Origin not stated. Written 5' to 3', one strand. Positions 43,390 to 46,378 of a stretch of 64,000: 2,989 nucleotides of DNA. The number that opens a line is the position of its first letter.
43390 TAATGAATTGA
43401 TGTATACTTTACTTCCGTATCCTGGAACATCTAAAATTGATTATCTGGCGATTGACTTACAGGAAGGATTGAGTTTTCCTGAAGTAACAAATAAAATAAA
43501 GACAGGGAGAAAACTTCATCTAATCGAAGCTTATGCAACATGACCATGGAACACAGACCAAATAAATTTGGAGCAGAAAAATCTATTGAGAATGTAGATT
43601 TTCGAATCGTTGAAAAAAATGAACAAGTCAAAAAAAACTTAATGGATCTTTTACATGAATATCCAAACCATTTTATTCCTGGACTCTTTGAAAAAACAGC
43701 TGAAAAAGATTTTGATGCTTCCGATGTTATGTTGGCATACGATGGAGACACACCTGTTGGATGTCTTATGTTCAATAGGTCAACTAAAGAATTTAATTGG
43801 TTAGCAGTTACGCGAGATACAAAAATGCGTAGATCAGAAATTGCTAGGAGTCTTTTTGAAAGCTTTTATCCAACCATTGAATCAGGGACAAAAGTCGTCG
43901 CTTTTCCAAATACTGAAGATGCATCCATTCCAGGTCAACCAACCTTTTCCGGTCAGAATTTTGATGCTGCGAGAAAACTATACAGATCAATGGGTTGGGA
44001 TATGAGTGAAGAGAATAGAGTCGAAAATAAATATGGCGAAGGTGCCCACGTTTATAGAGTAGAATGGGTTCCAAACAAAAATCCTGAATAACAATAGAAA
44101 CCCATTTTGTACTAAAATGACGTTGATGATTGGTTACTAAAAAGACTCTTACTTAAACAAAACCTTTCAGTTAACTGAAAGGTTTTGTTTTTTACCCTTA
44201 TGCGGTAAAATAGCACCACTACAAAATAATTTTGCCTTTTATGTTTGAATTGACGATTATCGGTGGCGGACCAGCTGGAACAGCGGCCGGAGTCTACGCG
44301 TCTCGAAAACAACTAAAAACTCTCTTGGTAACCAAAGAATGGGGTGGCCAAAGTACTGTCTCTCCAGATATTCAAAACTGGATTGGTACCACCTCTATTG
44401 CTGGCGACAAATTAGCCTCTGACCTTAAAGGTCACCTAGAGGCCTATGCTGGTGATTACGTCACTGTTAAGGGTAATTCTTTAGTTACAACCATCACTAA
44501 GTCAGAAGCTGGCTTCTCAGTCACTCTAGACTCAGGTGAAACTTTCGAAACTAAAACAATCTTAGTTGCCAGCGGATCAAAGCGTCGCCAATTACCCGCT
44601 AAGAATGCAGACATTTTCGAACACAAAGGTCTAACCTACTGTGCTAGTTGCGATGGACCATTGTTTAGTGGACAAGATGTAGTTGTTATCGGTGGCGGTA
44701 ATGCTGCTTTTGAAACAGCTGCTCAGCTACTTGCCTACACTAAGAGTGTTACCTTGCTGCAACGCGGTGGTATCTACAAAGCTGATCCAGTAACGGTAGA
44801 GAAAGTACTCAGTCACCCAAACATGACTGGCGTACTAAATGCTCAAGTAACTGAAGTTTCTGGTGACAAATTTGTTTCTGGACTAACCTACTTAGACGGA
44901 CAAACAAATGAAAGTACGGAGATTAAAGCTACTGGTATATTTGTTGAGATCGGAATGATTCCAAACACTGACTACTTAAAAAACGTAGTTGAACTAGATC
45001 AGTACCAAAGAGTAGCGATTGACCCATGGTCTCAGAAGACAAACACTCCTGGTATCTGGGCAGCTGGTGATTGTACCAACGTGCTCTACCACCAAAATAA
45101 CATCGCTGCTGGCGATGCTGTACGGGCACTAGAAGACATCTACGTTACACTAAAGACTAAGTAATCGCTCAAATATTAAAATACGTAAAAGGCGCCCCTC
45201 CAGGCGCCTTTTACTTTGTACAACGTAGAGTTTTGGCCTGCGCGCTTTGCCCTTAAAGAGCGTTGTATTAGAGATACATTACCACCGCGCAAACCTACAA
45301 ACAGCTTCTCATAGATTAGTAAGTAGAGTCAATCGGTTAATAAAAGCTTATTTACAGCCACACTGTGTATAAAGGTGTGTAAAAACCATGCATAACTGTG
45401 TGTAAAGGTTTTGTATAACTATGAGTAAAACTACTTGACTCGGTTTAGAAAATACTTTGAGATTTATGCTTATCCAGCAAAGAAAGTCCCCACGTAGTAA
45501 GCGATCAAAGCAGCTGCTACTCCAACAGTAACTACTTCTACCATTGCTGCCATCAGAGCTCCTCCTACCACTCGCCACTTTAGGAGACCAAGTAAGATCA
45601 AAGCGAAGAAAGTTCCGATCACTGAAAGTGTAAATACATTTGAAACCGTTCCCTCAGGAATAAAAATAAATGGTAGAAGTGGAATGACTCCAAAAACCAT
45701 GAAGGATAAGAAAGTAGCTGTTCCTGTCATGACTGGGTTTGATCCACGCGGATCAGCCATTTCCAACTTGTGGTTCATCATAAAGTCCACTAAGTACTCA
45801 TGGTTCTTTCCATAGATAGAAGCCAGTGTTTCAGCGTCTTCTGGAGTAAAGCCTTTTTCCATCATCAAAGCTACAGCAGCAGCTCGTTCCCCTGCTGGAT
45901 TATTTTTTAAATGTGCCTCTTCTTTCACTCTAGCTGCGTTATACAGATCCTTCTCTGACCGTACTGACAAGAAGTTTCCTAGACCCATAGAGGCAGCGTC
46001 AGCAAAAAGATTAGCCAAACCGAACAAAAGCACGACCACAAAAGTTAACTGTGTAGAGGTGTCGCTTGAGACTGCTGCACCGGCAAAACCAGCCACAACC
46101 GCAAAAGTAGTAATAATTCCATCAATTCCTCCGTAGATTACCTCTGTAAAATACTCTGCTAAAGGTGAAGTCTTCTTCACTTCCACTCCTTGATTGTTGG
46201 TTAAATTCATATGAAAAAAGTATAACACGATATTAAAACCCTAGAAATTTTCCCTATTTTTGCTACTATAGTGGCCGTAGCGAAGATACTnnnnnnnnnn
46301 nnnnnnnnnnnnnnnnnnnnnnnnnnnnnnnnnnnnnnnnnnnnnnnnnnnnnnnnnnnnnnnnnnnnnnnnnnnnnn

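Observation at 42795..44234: Cyclodipeptide synthase (XYP subfamily) plus a coupled GNAT gene as a two-gene cassette bracketed by 53-bp direct repeats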

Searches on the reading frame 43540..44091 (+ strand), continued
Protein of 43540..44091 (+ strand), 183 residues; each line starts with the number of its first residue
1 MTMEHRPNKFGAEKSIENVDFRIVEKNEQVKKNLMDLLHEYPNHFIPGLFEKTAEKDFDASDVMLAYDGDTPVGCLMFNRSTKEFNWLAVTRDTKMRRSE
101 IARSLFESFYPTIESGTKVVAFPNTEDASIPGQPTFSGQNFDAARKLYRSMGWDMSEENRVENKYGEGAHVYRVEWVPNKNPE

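Call 95: search_protein_families(library=pfam, proteins=[P0215, P0228, P0229, P0232, P0233, P0217, P0224], max_evalue=0.01)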
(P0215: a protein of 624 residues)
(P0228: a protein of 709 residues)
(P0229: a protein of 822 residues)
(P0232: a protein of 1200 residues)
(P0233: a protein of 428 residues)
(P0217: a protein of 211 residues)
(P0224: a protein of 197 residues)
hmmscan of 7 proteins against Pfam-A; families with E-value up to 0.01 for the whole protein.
P0215 (624 aa): 2 families
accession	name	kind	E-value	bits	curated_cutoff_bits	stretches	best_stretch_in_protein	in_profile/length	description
PF16715.11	CDPS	-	3.1e-11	43.9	27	1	217-385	11-176/220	Cyclodipeptide synthase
PF13508.13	Acetyltransf_7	-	0.0018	19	27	0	69-105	3-43/84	Acetyltransferase (GNAT) domain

P0228 (709 aa): 0 families

P0229 (822 aa): 6 families
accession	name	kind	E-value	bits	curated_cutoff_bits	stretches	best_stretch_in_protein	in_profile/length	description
PF13508.13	Acetyltransf_7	-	8.2e-11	42.6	27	1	59-152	2-83/84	Acetyltransferase (GNAT) domain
PF00583.31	Acetyltransf_1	-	5.4e-10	40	20.7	1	42-124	17-102/116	Acetyltransferase (GNAT) family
PF01636.29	APH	-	1.2e-08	35.5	23.2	1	465-682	22-208/239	Phosphotransferase enzyme family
PF01633.27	Choline_kinase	-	1.1e-06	28.7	29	1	637-673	157-193/300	Choline/ethanolamine kinase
PF13673.13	Acetyltransf_10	-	8.2e-05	23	23.6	1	40-116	12-84/128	Acetyltransferase (GNAT) domain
PF14542.12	Acetyltransf_CG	-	0.0017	18.9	30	1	63-115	2-56/80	GCN5-related N-acetyl-transferase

P0232 (1200 aa): 9 families
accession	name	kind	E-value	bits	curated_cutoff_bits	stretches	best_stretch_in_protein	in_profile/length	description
PF13672.11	PP2C_2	-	1.5e-10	41.4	24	1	982-1167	11-199/209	Protein phosphatase 2C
PF13508.13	Acetyltransf_7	-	1.1e-07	32.6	27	1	40-130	4-82/84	Acetyltransferase (GNAT) domain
PF07228.17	SpoIIE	-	5.3e-07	30.2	25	1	993-1195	1-188/192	Stage II sporulation protein E (SpoIIE)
PF01636.29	APH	-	1.1e-06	29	23.2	1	486-678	64-208/239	Phosphotransferase enzyme family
PF00583.31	Acetyltransf_1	-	4.3e-06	27.4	20.7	1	26-101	18-100/116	Acetyltransferase (GNAT) family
PF19974.5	TCAD9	-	7.8e-06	25.7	40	1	641-694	299-353/429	Ternary complex associated domain 9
PF01633.27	Choline_kinase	-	0.00087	19.1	29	1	637-677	160-201/300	Choline/ethanolamine kinase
PF03109.22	ABC1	-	0.0054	16.4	22.9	1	631-668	178-215/244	ABC1 atypical kinase-like domain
PF00481.26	PP2C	-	0.0089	16.2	20.3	0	1000-1087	38-133/255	Protein phosphatase 2C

P0233 (428 aa): 4 families
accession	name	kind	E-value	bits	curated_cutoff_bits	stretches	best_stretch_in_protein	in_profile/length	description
PF13508.13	Acetyltransf_7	-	1.1e-11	45.4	27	1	60-152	3-83/84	Acetyltransferase (GNAT) domain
PF00583.31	Acetyltransf_1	-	1.8e-10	41.6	20.7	1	58-127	31-105/116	Acetyltransferase (GNAT) family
PF13673.13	Acetyltransf_10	-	0.0001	22.8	23.6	1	44-115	15-83/128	Acetyltransferase (GNAT) domain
PF14542.12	Acetyltransf_CG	-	0.0013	19.3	30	1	68-115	8-56/80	GCN5-related N-acetyl-transferase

P0217 (211 aa): 0 families

P0224 (197 aa): 0 families

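Call 97: list_cluster_members(proteins=[P0215, P0228, P0001, P0055])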
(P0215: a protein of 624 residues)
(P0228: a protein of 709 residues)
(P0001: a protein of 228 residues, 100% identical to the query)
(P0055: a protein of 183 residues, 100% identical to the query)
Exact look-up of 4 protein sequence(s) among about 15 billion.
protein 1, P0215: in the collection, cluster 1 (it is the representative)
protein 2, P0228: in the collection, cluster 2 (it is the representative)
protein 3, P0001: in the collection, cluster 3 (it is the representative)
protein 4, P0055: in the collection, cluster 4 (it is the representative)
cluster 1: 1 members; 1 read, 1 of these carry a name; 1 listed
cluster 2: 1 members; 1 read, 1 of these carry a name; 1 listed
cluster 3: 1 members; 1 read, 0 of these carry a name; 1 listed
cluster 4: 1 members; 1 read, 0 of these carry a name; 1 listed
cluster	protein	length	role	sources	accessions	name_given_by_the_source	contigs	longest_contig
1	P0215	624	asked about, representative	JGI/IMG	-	tRNA-dependent cyclodipeptide synthase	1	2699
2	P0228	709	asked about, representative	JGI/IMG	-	hypothetical protein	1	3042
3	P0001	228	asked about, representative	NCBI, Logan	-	-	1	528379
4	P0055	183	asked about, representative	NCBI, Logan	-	-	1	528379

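Call 103: search_solved_structures(query=L101:4278-4967:+, max_evalue=0.001, show_alignments=1)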
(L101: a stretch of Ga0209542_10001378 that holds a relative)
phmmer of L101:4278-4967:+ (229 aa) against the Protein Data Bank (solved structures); distinct sequences matched with E-value up to 0.001: 9.
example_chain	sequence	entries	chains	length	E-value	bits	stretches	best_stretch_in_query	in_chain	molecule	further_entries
7qaw_A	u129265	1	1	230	6.5e-63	215.5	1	1-229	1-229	Cyclodipeptide synthase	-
7qb8_A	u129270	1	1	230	7.2e-63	215.3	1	1-229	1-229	Cyclodipeptide synthase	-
7qax_A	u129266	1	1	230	1.7e-62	214.1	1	1-229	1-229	Cyclodipeptide synthase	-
7qay_A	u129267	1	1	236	2.6e-62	213.5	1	1-229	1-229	Cyclodipeptide synthase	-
7qau_A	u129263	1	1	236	3.6e-62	213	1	1-229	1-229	Cyclodipeptide synthase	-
7qaq_A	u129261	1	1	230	4e-62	212.9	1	1-229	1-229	Cyclodipeptide synthase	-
7qat_A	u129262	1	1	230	8.3e-62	211.8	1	1-229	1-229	Cyclodipeptide synthase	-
31ee_A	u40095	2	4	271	4.7e-06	29.5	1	32-176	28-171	Cyclodipeptide synthase (FoCDPS) | Cyclodipeptide synthase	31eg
3oqv_A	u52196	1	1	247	0.00021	24.1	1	19-208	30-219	AlbC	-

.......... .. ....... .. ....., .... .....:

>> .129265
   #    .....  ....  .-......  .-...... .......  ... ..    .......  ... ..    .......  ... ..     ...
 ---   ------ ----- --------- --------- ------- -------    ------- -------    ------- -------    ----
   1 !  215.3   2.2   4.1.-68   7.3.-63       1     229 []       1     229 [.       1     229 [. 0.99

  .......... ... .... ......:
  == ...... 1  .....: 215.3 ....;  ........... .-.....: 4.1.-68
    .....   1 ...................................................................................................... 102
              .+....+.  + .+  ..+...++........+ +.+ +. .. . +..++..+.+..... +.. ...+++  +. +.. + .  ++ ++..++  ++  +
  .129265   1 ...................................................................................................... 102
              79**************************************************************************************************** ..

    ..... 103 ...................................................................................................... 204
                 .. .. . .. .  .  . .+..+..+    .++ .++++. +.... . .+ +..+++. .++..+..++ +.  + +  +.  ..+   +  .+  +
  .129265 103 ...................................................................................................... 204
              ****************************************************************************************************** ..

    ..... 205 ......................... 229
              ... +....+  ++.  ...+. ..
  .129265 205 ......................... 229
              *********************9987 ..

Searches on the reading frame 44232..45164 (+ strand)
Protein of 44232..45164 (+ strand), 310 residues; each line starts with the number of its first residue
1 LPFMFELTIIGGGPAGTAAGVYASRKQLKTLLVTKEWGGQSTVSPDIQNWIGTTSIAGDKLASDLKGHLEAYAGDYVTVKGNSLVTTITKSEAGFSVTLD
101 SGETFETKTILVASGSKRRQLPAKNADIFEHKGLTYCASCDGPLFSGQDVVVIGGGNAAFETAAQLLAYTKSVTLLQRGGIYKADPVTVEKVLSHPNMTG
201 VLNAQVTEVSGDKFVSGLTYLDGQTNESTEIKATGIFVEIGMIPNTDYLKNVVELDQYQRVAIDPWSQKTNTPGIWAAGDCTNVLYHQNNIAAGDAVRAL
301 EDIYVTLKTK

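Call 4: search_protein_families(library=pfam, proteins=[window:44232-45164:+], max_evalue=1)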
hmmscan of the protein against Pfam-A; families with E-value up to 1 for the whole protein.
window:44232-45164:+ (310 aa): 16 families
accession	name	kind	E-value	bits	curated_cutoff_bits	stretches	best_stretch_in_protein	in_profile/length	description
PF07992.20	Pyr_redox_2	-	3.5e-40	138.7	26.1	1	7-285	3-280/291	Pyridine nucleotide-disulphide oxidoreductase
PF13738.12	Pyr_redox_3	-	6.3e-24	85.2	30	2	77-279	96-305/305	Pyridine nucleotide-disulphide oxidoreductase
PF12831.13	FAD_oxidored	-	3.7e-08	33.5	27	2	7-71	2-70/416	FAD dependent oxidoreductase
PF03486.20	HI0933_like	-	4.2e-08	33.4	50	3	149-179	2-32/244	HI0933-like protein Rossmann domain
PF00070.33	Pyr_redox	-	4e-07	30.9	22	1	150-213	2-70/82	Pyridine nucleotide-disulphide oxidoreductase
PF00890.30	FAD_binding_2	-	1.2e-06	28.4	20.4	1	9-41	4-38/414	FAD binding domain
PF01134.28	GIDA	-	1.1e-05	25.1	22.1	2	7-37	2-32/391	Glucose inhibited division protein A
PF01266.30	DAO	-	1.2e-05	25.4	27.9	2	7-41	2-39/353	FAD dependent oxidoreductase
PF13241.12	NAD_binding_7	-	0.00051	21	22.1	1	145-177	5-37/104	Putative NAD(P)-binding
PF05834.18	Lycopene_cycl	-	0.00077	19.1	23.4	0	149-176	1-30/380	Lycopene cyclase protein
PF13450.12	NAD_binding_8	-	0.0044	17.7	21.9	1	9-35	1-27/68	NAD(P)-binding Rossmann-like domain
PF01946.23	Thi4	-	0.011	15.5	26.2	1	7-36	20-50/235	Thi4 family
PF13454.12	NAD_binding_9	-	0.15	12.4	21.8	0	82-116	120-154/155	FAD-NAD(P)-binding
PF04820.20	Trp_halogenase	-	0.15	11.3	21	0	149-177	1-33/458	Tryptophan halogenase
PF13434.12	Lys_Orn_oxgnase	-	0.16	11.5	21.3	1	90-173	123-214/339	L-lysine 6-monooxygenase/L-ornithine 5-monooxygenase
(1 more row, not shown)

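Call 5: search_protein_families(library=ncbifam, proteins=[window:44232-45164:+], max_evalue=1)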
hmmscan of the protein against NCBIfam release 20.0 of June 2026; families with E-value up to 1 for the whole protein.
window:44232-45164:+ (310 aa): 92 families (the best 25 are shown)
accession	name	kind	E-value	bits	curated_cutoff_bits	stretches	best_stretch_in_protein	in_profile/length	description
TIGR03140.1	AhpF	equivalog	1.7e-80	271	502.9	1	5-299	213-504/515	alkyl hydroperoxide reductase subunit F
TIGR01292.1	TRX_reduct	equivalog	1.7e-74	250.3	343.45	1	7-304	3-297/300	thioredoxin-disulfide reductase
TIGR03143.1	AhpF_homolog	hypoth_equivalog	3.4e-53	181.1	687.65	1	4-292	4-293/555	putative alkyl hydroperoxide reductase F subunit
NF007614.0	PRK10262.1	equivalog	2.2e-38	132.1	644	1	7-300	9-307/321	thioredoxin-disulfide reductase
TIGR01350.1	lipoamide_DH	equivalog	1.6e-17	63.4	408.8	2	96-284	120-311/461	dihydrolipoyl dehydrogenase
TIGR04018.1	Bthiol_YpdA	hypoth_equivalog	1.7e-17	63.2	339.9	2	78-283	86-290/316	YpdA family putative bacillithiol disulfide reductase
TIGR02053.1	MerA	equivalog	3.6e-16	59.2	454.45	1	91-299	113-324/465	mercury(II) reductase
NF005883.0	PRK07845.1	equivalog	9.9e-15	54.4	479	2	224-286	254-318/466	NAD(P)H-quinone dehydrogenase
NF005884.0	PRK07846.1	equivalog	1.8e-12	46.6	501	2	148-284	169-306/454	mycothione reductase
TIGR03452.1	mycothione_red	equivalog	2.9e-12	46.2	635.65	2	148-292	170-314/452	mycothione reductase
NF042949.2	3PPDioc_HcaD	equivalog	1.7e-11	43.5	450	1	71-288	65-282/386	3-phenylpropionate/cinnamic acid dioxygenase ferredoxin--NAD(+) reductase subunit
TIGR01424.1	gluta_reduc_2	equivalog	7.8e-11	41.2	606.05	1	99-285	123-306/446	glutathione-disulfide reductase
NF004776.0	PRK06116.1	equivalog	1.3e-10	40.9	480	1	97-284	123-307/450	glutathione-disulfide reductase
TIGR03385.1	CoA_CoA_reduc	equivalog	1.5e-10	40.5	578.8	1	75-287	69-288/439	CoA-disulfide reductase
NF010311.1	PRK13748.1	subfamily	2.5e-10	39.8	600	1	148-287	270-409/560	mercury(II) reductase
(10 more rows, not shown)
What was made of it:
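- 44241..45164 (+): trxB (thioredoxin-disulfide reductase family), the ancestral downstream neighbour of ftsZ. TIGR01292 250 bits and PF07992 (calls 4, 5).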

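Call 19: find_related_loci(query=window:44232-45164:+, collection=genome_contigs, flank=8000)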
Query window:44232-45164:+ (310 aa) in genome_contigs; peptide patterns used: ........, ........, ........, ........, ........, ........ (x = any residue, [..] = any of these).
165 stretches matched a pattern; 89 encode a relative of the query (tblastn E <= 1e-3); the best 80 are kept; 80 distinct loci.
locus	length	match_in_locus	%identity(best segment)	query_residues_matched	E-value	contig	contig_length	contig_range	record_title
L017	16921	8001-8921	81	4-310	5e-158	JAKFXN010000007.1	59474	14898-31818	MAG: Candidatus Parcubacteria bacterium isolate ND3_Bin_27 ND3_0000079, whole genome shotgun sequence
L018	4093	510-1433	77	3-310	3e-162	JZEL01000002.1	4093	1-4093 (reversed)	MAG: Parcubacteria bacterium OLB19 UZ19_OD100CONTIG000002, whole genome shotgun sequence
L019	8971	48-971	77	3-310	1e-153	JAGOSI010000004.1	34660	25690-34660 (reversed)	MAG: Candidatus Paceibacterota bacterium isolate Gw_Eff_bin_314 Gw_Eff_2254_length_34660_cov_7.945791, whole genome shot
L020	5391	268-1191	74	3-310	4e-152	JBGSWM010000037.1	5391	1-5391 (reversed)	MAG: Candidatus Paceibacteria bacterium isolate JTS-AC481 k141_1042947, whole genome shotgun sequence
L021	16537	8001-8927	77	1-310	2e-149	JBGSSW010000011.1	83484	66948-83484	MAG: Candidatus Paceibacteria bacterium isolate JTS-AC391 k141_3637641, whole genome shotgun sequence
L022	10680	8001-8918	73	4-310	2e-148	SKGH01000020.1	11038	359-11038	MAG: Candidatus Kaiserbacteria bacterium isolate CSBr16_134 CSBr16-6762, whole genome shotgun sequence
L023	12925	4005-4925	71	3-308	4e-148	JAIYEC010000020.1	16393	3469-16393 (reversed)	MAG: bacterium isolate H1_MAG_00054 pond_H1_MAG_00054_000000000067, whole genome shotgun sequence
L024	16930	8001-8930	68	1-310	6e-146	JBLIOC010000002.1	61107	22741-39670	MAG: Candidatus Paceibacteria bacterium isolate 3300053785_176 Ga0535658_0000558, whole genome shotgun sequence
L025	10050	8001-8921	72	4-310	6e-146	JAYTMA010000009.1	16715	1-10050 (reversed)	MAG: bacterium isolate GFS_3428 GFS_3428_8, whole genome shotgun sequence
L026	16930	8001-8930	72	1-310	8e-145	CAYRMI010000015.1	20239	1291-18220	MAG TPA_asm: uncultured Candidatus Saccharibacteria bacterium isolate SRP300315_co1_16 genome assembly, contig: NODE_125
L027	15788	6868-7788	68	4-310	2e-143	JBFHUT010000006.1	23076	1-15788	MAG: Candidatus Paceibacteria bacterium isolate Mix_sand09.2021.07.G.23 k141_3466499_length_23076_cov_12.5423, whole gen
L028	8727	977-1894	74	4-308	3e-143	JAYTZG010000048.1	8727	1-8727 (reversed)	MAG: Candidatus Paceibacterota bacterium isolate GFS_6291 GFS_6291_47, whole genome shotgun sequence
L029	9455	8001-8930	70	1-310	5e-143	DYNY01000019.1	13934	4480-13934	MAG TPA_asm: Candidatus Elulimicrobium sp. isolate SulCav_GS09_5_3_41_19 SulCav_GS09_5_7246_length_13934_cov_11_313423,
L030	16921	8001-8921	72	3-308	6e-143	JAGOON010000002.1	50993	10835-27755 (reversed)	MAG: Candidatus Paceibacterota bacterium isolate Gw_Bodden_bin_22 Gw_Bodden_735_length_50993_cov_6.526737, whole genome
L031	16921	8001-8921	70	3-310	1e-142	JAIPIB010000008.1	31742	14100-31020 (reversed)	MAG: Candidatus Paceibacterota bacterium isolate Tobar12.5m-G43 Tobar12-5m-C974, whole genome shotgun sequence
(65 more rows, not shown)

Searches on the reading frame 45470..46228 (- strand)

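Call 102: search_protein_families(library=pfam, proteins=[window:45470-46228:-], max_evalue=0.001)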
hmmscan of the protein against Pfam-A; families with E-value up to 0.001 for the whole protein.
window:45470-46228:- (252 aa): 1 family
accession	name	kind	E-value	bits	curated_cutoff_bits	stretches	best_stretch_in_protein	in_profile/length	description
PF01988.24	VIT1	-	4.8e-56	190.4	28.1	1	29-248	3-214/214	VIT family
